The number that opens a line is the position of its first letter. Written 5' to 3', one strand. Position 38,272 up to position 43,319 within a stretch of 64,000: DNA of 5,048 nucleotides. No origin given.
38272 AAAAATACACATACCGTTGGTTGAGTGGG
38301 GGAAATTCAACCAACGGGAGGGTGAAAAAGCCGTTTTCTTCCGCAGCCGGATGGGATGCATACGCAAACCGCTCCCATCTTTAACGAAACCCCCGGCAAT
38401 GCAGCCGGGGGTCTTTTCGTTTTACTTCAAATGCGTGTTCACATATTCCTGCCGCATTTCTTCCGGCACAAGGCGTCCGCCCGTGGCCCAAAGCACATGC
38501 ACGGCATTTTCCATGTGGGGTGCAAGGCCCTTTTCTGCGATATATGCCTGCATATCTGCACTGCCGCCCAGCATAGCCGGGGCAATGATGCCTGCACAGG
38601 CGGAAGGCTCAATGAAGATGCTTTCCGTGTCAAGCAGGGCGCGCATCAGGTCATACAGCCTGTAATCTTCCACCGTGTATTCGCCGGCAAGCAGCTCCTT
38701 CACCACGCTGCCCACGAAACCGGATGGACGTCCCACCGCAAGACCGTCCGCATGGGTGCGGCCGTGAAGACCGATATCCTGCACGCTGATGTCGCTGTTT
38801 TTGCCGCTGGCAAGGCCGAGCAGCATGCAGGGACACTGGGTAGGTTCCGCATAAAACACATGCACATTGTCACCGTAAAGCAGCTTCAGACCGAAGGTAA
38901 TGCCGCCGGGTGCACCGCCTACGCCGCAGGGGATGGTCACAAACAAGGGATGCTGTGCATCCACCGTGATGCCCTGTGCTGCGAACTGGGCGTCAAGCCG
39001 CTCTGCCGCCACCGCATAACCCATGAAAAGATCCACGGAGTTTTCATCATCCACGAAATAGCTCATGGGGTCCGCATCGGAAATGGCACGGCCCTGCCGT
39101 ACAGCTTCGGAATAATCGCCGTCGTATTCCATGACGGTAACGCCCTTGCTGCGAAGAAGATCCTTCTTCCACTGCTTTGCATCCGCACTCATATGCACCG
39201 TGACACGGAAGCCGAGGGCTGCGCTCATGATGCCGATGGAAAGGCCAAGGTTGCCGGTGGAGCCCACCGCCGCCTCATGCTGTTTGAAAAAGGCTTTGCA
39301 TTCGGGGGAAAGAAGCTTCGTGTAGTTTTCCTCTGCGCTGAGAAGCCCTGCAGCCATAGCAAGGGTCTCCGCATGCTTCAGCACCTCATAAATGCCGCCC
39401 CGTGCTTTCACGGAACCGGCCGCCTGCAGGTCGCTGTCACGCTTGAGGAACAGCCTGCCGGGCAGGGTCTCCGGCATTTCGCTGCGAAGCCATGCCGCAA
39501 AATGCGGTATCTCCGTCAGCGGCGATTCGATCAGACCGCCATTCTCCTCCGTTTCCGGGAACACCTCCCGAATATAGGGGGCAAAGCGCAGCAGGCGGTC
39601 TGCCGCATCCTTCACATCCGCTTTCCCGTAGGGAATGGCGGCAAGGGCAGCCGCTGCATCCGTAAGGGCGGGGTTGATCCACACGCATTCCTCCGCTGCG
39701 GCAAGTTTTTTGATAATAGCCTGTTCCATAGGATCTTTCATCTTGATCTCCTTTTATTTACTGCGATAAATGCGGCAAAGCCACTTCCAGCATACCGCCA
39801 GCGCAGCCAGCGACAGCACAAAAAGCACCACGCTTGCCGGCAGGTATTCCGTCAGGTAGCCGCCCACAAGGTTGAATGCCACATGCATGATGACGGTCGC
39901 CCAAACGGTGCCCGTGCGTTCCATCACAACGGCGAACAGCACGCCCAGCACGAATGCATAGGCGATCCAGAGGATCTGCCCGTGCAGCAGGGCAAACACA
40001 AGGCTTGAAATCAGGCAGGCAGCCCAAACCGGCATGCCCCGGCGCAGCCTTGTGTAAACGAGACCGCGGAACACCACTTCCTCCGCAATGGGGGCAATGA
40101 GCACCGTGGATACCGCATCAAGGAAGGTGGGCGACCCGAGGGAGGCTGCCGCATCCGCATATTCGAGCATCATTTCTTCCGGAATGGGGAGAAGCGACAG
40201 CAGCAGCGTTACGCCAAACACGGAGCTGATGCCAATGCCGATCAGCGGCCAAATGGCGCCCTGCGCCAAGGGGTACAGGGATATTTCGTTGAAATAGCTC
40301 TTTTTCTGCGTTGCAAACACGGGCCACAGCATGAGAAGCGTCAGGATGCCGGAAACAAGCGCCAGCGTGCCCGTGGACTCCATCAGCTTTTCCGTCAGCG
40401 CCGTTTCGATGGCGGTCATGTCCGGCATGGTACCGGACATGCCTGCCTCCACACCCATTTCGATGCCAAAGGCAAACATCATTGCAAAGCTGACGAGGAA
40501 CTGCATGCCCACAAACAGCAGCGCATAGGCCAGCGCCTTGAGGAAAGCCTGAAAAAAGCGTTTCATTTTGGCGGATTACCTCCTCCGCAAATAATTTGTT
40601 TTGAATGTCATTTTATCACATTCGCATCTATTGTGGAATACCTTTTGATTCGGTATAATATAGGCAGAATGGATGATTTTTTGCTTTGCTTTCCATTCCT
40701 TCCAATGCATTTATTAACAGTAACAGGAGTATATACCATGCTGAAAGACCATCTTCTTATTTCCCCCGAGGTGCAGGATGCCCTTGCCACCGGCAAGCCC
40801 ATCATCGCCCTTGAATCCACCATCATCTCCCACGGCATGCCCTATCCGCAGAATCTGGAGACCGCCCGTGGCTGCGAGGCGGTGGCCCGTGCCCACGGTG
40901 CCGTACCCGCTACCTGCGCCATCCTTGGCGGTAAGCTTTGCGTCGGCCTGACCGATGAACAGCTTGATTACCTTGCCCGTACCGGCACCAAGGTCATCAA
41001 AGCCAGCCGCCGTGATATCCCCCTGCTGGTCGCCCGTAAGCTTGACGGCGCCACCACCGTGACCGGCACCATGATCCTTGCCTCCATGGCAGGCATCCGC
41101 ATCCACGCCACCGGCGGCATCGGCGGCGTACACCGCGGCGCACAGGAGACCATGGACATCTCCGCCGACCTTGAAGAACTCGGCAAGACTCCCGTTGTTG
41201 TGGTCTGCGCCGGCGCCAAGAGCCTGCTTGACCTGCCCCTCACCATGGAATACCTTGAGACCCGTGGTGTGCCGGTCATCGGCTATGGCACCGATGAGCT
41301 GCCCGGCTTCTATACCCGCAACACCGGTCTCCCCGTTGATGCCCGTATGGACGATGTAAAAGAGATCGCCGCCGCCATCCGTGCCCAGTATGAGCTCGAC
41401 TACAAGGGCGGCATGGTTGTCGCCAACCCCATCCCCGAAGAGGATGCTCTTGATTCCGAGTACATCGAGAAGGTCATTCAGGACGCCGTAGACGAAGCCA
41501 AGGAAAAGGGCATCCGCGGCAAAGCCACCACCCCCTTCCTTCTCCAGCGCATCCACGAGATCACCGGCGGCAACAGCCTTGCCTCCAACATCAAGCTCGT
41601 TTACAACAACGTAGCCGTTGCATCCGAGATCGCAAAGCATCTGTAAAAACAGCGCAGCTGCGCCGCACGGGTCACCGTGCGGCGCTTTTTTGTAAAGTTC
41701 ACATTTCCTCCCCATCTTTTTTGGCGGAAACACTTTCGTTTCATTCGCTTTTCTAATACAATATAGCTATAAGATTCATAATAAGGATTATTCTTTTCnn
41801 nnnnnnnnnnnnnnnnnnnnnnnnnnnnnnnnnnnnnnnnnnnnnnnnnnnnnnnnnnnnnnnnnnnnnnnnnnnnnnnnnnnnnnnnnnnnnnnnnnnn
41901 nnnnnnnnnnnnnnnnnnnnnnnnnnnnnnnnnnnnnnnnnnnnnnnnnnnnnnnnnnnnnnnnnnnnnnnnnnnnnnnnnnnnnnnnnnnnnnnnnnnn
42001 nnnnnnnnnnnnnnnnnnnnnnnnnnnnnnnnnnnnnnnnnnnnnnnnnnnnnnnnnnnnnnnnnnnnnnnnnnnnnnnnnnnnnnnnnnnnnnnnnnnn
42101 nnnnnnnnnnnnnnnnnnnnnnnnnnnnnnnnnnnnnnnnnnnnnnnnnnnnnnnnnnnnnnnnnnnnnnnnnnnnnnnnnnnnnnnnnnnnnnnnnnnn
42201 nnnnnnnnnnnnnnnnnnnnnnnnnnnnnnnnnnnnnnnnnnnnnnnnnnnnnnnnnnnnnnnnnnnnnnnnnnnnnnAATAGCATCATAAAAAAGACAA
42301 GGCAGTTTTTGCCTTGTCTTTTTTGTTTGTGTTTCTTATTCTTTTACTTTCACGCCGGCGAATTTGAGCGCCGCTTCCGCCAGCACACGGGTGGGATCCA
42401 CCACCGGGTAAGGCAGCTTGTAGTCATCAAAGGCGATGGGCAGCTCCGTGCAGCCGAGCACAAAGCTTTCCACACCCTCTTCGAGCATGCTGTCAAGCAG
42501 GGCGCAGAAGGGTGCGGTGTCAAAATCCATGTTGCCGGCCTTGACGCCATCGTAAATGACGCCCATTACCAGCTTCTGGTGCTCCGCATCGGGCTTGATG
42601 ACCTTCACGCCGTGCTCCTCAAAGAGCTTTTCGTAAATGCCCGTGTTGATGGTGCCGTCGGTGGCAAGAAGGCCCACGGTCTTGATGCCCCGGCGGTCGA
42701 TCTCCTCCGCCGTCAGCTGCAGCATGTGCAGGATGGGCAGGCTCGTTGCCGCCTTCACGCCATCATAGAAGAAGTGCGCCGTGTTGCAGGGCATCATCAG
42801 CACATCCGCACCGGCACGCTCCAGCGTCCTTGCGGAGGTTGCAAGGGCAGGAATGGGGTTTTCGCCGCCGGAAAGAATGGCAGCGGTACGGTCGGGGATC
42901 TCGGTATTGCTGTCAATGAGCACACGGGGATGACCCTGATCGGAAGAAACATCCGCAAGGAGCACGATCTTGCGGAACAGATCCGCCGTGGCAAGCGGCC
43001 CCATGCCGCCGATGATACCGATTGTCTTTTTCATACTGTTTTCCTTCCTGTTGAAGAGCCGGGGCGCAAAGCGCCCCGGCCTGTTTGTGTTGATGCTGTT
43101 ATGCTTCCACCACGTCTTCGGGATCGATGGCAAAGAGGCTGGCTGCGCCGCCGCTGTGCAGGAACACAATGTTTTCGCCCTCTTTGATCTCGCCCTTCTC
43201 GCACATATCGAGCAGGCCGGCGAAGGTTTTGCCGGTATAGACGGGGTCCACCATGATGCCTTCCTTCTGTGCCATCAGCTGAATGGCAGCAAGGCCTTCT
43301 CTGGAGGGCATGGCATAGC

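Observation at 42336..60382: An 18-kb same-strand supercluster reads as a murein-peptide and D-amino-acid salvage system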

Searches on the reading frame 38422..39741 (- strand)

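Call 5: search_protein_families(library=pfam, proteins=[window:38422-39741:-])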
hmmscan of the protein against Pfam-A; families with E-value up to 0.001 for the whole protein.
window:38422-39741:- (439 aa): 1 family
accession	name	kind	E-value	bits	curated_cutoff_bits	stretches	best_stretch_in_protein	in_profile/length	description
PF00291.31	PALP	-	6.4e-41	141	35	1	90-387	17-274/295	Pyridoxal-phosphate dependent enzyme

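Call 7: search_protein_families(library=ncbifam, proteins=[window:38422-39741:-], max_evalue=0.00001)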
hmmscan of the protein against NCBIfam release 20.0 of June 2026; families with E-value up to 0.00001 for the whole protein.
window:38422-39741:- (439 aa): 19 families
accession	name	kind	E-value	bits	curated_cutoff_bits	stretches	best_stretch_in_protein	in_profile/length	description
NF002823.0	PRK02991.1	equivalog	7.7e-192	638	246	1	6-436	12-439/444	D-serine ammonia-lyase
TIGR02035.1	D_Ser_am_lyase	equivalog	7.1e-190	631.3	368.25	1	6-433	4-430/431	D-serine ammonia-lyase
NF006094.0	PRK08246.1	subfamily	4.8e-15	55.8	331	1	97-386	39-280/310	serine/threonine dehydratase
NF006058.0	PRK08206.1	equivalog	1.2e-14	53.7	276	1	97-372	62-331/402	diaminopropionate ammonia-lyase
NF005292.0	PRK06815.1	equivalog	2.5e-12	46.5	371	1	155-386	70-285/320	threonine/serine dehydratase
TIGR01124.1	ilvA_2Cterm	equivalog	5.6e-10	38.4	411.3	1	158-406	69-292/499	threonine ammonia-lyase, biosynthetic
TIGR01139.1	cysK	equivalog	1e-09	38.1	350.95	1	153-391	55-271/298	cysteine synthase A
TIGR01747.1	diampropi_NH3ly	subfamily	1.8e-09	36.9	274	1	95-348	38-288/376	diaminopropionate ammonia-lyase family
NF004996.0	PRK06381.1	equivalog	9.1e-09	34.8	266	1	158-292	67-194/319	threonine synthase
NF045641.2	BHydaspDhtseBhcB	equivalog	2.9e-08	33.2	550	1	156-385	70-281/312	beta-hydroxyaspartate dehydratase BhcB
NF009130.0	PRK12483.1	subfamily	3.1e-08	32.7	801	1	158-381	89-296/521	threonine ammonia-lyase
NF005454.0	PRK07048.1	equivalog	5.4e-08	32.4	452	1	160-387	79-289/324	threo-3-hydroxy-L-aspartate ammonia-lyase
NF006390.0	PRK08639.1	equivalog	5.4e-08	32.2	421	1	154-386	73-292/418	threonine ammonia-lyase IlvA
TIGR03528.1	2_3_DAP_am_ly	equivalog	6.4e-08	31.6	532.25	1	96-352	58-311/396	diaminopropionate ammonia-lyase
TIGR01127.1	ilvA_1Cterm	equivalog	1.2e-07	31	378.75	1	159-387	53-264/380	threonine ammonia-lyase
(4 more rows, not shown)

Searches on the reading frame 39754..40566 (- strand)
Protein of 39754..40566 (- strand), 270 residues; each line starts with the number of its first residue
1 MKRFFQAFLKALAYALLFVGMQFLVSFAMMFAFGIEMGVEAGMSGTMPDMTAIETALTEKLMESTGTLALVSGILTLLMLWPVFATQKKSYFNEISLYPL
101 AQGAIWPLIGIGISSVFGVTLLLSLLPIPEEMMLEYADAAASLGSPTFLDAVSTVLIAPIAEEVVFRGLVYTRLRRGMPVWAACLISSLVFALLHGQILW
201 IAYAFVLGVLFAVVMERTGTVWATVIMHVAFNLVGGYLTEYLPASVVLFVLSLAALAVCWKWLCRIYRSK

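Call 5: search_protein_families(library=pfam, proteins=[window:39754-40566:-])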
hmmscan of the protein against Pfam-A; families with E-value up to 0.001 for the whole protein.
window:39754-40566:- (270 aa): 1 family
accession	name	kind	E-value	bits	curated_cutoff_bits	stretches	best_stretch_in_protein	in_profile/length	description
PF02517.21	Rce1-like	-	1.9e-22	79.8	22.4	1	147-234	4-93/93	Type II CAAX prenyl endopeptidase Rce1-like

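Call 7: search_protein_families(library=ncbifam, proteins=[window:39754-40566:-], max_evalue=0.00001)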
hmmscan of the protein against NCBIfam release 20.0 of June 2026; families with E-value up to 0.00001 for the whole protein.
window:39754-40566:- (270 aa): 8 families
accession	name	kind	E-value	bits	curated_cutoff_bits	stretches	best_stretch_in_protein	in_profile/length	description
NF041647.1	ABC_perm_CPBP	equivalog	1.6e-20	73.4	435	1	54-235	441-630/636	ABC transporter permease subunit/CPBP intramembrane protease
NF033192.3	CPBP_JDVT_MrtJ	equivalog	1.1e-10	42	75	1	153-234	3-94/98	JDVT-CTERM system glutamic-type intramembrane protease MrtJ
NF040589.1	CPBP_Synerg_MrtS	equivalog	1.7e-10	41.3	130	1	132-233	57-161/170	Synerg-CTERM system glutamic-type intramembrane protease MrtS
NF040914.1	Mrt_core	domain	1.4e-09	38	100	1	153-237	6-103/108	myxosortase family intramembrane protease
NF046050.1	CPBP_fam_MroQ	equivalog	2.2e-07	30.6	270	1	155-232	134-217/243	intramembrane glutamic endopeptidase MroQ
TIGR03008.1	pepcterm_CAAX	equivalog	1.8e-06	28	81.05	1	153-234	122-208/222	CAAX prenyl protease-related protein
NF040674.1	CPBP_fam_MrtP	equivalog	4.7e-06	26.3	250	0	155-234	254-345/354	myxosortase MrtP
NF040594.1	CPBP_fam_MrtC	equivalog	6.9e-06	25.9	195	1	150-239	117-219/221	myxosortase MrtC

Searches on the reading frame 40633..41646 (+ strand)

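Call 5: search_protein_families(library=pfam, proteins=[window:40633-41646:+])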
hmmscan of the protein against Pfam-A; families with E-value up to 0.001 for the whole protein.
window:40633-41646:+ (337 aa): 1 family
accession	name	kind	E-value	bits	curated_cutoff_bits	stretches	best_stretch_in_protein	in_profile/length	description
PF04227.17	Indigoidine_A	-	2.1e-132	441.3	25.2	1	46-335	1-290/291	Indigoidine synthase A like protein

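Call 7: search_protein_families(library=ncbifam, proteins=[window:40633-41646:+], max_evalue=0.00001)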
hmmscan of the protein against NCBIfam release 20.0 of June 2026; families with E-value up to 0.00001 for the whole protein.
window:40633-41646:+ (337 aa): 0 families

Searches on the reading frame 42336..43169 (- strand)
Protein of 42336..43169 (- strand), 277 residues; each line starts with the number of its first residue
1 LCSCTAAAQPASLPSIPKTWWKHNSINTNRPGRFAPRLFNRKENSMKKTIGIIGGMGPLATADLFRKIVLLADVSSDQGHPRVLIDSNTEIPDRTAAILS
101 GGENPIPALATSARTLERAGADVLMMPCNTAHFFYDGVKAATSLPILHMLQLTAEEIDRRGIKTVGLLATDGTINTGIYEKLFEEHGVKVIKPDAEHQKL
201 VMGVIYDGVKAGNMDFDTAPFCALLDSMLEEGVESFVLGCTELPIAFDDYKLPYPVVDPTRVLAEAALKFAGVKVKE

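Call 5: search_protein_families(library=pfam, proteins=[window:42336-43169:-])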
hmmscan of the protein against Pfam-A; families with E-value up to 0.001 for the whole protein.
window:42336-43169:- (277 aa): 1 family
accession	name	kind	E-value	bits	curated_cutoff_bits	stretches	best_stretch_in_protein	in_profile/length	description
PF01177.27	Asp_Glu_race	-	1.5e-44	152.8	31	1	53-267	1-211/211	Asp/Glu/Hydantoin racemase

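Call 7: search_protein_families(library=ncbifam, proteins=[window:42336-43169:-], max_evalue=0.00001)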
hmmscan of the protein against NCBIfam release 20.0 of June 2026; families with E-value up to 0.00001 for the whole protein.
window:42336-43169:- (277 aa): 4 families
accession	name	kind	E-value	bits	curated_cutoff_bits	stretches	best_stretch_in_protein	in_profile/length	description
NF052483.1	racemase_CuyB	equivalog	5.7e-70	235.8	190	1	50-270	1-224/225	cysteate racemase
TIGR00035.1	asp_race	subfamily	8.3e-70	235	93.1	1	46-271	1-227/236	amino acid racemase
NF007569.0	PRK10200.1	equivalog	1.1e-20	74.3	417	1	48-270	2-227/230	aspartate/glutamate racemase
TIGR00067.1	glut_race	equivalog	9.5e-08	31.7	146.65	1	121-245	62-185/251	glutamate racemase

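Call 60: search_solved_structures(query=window:42336-43034:-, max_evalue=1e-10, show_alignments=2)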
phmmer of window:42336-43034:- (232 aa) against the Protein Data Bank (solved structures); distinct sequences matched with E-value up to 1e-10: 14.
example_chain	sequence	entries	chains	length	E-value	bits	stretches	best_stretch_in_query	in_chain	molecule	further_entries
1jfl_A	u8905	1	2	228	7.5e-65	222.1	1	3-226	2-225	ASPARTATE RACEMASE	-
2dx7_A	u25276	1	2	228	1.4e-63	218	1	3-226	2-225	aspartate racemase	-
3s7z_A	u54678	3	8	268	2.5e-45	158.3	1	1-225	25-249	Putative aspartate racemase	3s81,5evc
5b19_A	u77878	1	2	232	3.2e-35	125.2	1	1-231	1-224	Aspartate racemase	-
2zsk_A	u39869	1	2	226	1.2e-26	97.1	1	3-217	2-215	226aa long hypothetical aspartate racemase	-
3ojc_A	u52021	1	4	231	1.6e-26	96.8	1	1-226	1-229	Putative aspartate/glutamate racemase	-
1iu9_A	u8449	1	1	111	4.1e-21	79.1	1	104-214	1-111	aspartate racemase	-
9lyd_Q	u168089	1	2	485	8.4e-21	78.1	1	103-214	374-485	G-protein coupled receptor 3,Aspartate racemase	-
5hqt_A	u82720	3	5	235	4.2e-18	69.2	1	3-225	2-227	aspartate/glutamate racemase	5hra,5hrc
5ell_A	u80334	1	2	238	4.4e-18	69.2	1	3-225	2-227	Asp/Glu_racemase family protein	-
5elm_A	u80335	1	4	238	1.1e-16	64.6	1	3-225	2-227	Asp/Glu_racemase family protein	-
5wxx_A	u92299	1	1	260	7.4e-15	58.6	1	4-208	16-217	McyF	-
5xnk_A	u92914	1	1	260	1.4e-13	54.5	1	4-208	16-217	McyF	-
5wxy_A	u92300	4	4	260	3.4e-12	49.9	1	4-208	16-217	McyF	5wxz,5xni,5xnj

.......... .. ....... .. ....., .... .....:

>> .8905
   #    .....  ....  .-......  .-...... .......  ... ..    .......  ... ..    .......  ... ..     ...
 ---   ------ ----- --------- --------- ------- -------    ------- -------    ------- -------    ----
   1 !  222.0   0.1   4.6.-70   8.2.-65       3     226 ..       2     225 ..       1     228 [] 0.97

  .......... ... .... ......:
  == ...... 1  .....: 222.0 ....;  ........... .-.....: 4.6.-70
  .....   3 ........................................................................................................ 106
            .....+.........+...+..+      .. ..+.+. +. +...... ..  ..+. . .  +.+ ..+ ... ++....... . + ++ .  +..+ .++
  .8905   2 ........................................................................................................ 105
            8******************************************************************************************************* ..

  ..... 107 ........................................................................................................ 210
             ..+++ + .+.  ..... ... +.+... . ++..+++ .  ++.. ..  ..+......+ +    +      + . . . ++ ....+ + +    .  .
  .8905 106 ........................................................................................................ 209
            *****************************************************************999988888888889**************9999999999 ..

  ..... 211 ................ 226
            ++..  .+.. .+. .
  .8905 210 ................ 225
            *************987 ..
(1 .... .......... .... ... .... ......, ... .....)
